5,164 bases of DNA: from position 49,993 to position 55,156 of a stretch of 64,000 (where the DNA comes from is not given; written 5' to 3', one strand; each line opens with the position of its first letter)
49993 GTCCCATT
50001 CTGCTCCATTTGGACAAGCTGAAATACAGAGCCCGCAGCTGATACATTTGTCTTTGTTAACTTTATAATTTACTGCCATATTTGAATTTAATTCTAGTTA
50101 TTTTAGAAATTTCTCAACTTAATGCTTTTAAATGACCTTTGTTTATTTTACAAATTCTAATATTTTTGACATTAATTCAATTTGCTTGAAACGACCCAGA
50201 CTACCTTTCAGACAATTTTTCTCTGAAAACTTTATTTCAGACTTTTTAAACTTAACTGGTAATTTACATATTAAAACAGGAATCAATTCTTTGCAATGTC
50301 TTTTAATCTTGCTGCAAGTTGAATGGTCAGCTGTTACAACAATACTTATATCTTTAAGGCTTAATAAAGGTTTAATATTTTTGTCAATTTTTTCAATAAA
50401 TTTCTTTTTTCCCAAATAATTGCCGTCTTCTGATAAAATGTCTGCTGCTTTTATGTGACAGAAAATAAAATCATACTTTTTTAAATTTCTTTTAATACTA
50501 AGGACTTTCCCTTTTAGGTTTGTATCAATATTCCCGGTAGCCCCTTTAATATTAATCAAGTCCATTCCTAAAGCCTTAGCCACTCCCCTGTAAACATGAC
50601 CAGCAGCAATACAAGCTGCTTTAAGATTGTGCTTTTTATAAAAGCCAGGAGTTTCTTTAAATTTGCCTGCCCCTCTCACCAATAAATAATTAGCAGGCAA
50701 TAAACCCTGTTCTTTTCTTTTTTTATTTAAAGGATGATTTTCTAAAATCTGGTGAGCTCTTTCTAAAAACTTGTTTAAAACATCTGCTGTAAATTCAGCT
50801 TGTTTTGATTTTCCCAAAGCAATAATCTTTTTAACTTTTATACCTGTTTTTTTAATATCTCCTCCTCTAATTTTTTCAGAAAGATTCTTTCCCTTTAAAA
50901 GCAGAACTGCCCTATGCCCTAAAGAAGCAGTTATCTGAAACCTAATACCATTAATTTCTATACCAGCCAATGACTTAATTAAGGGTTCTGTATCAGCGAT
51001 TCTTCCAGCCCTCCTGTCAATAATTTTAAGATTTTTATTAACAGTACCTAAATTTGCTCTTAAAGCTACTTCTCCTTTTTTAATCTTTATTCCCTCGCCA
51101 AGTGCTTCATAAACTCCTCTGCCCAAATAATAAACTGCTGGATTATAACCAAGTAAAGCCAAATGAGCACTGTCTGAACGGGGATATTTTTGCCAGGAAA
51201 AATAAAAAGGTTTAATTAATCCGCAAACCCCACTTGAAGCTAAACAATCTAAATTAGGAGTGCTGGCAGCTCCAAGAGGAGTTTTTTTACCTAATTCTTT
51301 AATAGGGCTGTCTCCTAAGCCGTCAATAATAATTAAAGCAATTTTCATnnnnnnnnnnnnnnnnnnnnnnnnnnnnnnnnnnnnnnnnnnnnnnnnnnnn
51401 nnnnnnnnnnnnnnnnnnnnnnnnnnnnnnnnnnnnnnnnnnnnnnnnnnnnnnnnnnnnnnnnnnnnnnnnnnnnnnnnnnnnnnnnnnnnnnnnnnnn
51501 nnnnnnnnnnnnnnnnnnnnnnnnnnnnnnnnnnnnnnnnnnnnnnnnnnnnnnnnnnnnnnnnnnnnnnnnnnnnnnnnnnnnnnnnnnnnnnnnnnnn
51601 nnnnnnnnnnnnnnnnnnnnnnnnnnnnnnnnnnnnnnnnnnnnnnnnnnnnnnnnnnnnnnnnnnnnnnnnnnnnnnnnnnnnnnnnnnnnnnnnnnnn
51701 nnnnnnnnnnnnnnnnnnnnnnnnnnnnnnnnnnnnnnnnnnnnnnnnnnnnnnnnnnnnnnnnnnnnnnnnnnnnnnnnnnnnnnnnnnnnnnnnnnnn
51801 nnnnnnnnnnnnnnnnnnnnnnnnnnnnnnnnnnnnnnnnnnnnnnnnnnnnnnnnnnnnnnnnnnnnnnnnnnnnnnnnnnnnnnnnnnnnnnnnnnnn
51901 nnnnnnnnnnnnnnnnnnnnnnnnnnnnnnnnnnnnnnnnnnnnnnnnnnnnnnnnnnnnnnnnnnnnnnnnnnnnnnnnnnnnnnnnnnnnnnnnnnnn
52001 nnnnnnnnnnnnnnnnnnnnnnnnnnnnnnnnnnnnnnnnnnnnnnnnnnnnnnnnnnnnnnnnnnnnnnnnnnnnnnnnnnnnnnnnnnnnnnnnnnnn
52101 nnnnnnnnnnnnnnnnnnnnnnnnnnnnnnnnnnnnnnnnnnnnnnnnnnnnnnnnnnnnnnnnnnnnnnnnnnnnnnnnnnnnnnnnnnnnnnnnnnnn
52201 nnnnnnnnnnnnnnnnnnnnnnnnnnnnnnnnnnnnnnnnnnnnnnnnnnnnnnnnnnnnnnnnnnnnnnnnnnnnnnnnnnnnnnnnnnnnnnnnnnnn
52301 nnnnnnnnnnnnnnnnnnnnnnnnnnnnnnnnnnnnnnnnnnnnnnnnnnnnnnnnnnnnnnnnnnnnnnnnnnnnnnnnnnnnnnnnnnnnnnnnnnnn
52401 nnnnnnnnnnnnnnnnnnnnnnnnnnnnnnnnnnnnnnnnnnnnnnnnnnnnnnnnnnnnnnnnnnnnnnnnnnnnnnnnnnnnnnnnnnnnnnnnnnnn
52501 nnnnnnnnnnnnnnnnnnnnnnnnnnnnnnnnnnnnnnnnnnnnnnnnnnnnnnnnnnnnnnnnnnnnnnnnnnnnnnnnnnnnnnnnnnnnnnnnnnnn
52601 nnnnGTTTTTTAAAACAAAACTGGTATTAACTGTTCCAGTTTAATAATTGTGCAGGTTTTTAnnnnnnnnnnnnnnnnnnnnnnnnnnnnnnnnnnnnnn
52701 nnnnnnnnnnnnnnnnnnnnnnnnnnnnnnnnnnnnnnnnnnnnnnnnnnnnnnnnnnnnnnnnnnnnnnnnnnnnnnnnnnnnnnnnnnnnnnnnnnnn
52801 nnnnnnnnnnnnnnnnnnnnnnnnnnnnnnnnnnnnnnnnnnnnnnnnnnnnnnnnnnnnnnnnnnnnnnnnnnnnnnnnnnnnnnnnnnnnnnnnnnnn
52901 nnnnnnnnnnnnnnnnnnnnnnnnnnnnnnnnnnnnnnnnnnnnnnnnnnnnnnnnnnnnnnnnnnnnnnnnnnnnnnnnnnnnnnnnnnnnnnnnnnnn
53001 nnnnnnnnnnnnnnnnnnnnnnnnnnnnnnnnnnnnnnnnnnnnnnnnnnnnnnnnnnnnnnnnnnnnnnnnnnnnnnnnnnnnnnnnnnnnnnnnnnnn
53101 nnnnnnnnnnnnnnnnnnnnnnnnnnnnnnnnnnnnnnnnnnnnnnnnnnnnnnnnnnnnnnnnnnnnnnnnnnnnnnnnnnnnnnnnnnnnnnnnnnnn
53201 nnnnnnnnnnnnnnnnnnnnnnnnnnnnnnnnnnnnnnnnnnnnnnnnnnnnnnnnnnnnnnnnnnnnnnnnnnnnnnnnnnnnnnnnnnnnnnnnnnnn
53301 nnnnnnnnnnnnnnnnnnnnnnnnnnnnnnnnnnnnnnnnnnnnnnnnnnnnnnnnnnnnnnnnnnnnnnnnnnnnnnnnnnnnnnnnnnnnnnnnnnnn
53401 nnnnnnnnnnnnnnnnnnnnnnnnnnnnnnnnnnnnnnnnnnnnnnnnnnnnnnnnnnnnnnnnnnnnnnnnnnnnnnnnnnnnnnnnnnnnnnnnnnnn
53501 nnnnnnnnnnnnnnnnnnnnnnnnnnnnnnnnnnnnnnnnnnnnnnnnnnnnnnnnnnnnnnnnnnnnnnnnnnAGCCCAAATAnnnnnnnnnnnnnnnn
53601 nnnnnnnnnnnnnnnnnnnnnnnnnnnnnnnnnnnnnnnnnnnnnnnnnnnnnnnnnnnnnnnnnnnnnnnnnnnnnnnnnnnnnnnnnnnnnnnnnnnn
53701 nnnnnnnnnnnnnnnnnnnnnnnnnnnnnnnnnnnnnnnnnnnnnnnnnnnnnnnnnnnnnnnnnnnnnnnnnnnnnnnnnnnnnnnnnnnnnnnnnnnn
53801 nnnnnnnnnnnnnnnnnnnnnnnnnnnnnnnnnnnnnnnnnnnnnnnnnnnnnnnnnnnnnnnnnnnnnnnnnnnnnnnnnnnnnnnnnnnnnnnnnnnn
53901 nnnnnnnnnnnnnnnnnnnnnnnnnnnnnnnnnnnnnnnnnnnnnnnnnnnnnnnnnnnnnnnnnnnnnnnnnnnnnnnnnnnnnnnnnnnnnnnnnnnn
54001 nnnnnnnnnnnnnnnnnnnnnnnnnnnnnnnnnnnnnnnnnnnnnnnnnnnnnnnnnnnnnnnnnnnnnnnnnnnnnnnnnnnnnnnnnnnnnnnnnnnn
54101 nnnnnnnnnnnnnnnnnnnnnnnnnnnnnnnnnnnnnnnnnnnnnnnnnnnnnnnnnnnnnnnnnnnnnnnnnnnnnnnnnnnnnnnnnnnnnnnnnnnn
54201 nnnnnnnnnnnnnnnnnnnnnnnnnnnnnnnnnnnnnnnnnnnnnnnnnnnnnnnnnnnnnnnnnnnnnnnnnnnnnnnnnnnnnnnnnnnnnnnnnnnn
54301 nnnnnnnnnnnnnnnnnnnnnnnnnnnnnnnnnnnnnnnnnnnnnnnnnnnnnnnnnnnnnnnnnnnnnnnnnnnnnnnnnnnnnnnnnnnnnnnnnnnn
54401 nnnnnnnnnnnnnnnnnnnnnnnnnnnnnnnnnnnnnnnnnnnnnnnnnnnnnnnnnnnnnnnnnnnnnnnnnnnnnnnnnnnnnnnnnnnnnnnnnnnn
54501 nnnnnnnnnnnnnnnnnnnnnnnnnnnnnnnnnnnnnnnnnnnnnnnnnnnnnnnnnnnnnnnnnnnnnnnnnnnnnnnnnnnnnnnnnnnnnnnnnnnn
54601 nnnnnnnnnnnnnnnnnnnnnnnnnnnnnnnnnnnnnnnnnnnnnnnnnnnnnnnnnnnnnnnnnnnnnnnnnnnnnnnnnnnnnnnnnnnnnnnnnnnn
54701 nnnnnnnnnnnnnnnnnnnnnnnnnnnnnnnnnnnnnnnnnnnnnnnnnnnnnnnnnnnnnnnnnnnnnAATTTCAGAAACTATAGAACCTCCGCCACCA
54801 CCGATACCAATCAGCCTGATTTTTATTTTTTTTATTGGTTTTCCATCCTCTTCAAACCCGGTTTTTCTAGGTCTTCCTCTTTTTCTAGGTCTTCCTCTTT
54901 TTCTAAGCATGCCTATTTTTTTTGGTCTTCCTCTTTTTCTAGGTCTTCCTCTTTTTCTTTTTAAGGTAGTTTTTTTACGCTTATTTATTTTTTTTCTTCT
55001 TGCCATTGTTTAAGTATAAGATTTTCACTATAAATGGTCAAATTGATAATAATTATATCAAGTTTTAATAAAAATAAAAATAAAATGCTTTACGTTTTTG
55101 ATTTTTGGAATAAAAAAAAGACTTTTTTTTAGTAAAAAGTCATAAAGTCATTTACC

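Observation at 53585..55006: FtsZ carries four N-terminal AT-hook (RGRPRK) motifs encoded by tandem DNA repeats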

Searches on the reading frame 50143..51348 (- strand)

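Call 31: search_protein_families(library=pfam, proteins=[window:50143-51348:-], max_evalue=0.00001)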
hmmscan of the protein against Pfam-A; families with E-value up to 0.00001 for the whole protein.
window:50143-51348:- (401 aa): 2 families
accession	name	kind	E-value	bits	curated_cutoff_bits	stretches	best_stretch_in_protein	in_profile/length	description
PF01676.23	Metalloenzyme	-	2.4e-43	148.9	24.3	1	1-394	1-247/252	Metalloenzyme superfamily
PF10143.14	PhosphMutase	-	1.3e-41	142.8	21.5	1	37-208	1-170/170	2,3-bisphosphoglycerate-independent phosphoglycerate mutase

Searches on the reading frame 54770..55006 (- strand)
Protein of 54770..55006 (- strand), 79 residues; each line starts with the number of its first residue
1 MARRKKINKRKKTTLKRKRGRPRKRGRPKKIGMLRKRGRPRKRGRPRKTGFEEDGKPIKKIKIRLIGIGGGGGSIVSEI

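Call 19: find_homologous_proteins(query=window:54770-55006:-, max_evalue=10)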
Query seq(79 aa) (79 aa): 4 proteins with E <= 10 among 8000 candidates.
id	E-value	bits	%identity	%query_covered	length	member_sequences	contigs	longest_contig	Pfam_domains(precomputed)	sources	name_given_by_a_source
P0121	2.6e+0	26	75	15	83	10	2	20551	-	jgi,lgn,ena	jgi:hypothetical protein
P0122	3.7e+0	26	56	39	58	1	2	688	PF02178.25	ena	-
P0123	4.4e+0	25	37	57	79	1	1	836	PF02178.25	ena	-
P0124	5.9e+0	25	36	80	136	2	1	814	-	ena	-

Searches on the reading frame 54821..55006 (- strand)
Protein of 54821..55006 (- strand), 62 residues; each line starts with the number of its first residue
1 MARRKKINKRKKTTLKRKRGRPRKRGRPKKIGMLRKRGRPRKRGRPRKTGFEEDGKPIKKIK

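Call 25: search_protein_families(library=pfam, proteins=[window:54821-55006:-], max_evalue=10)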
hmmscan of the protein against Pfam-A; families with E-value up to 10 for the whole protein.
seq(62 aa): 1 family
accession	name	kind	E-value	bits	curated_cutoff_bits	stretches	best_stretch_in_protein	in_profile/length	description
PF02178.24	AT_hook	-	0.0061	16.7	17.4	4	40-50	1-11/13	AT hook motif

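Call 89: search_solved_structures(query=window:54827-55006:-, max_evalue=10, show_alignments=3)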
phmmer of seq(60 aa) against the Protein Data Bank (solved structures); distinct sequences matched with E-value up to 10: 0.

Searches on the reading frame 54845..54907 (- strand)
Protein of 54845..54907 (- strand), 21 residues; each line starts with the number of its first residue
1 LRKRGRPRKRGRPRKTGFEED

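Call 25: search_protein_families(library=pfam, proteins=[window:54845-54907:-], max_evalue=10)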
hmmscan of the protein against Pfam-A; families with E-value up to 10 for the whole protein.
seq(21 aa): 1 family
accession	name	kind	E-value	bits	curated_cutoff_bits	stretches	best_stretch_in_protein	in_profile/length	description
PF02178.24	AT_hook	-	0.00033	20.6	17.4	2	7-17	1-11/13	AT hook motif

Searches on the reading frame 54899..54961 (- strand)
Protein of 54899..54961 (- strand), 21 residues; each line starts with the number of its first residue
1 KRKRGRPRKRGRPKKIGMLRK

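Call 25: search_protein_families(library=pfam, proteins=[window:54899-54961:-], max_evalue=10)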
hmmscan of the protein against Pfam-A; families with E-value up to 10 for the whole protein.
seq(21 aa): 1 family
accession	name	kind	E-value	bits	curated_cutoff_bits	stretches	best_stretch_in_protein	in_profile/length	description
PF02178.24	AT_hook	-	0.0031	17.6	17.4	2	7-15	1-9/13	AT hook motif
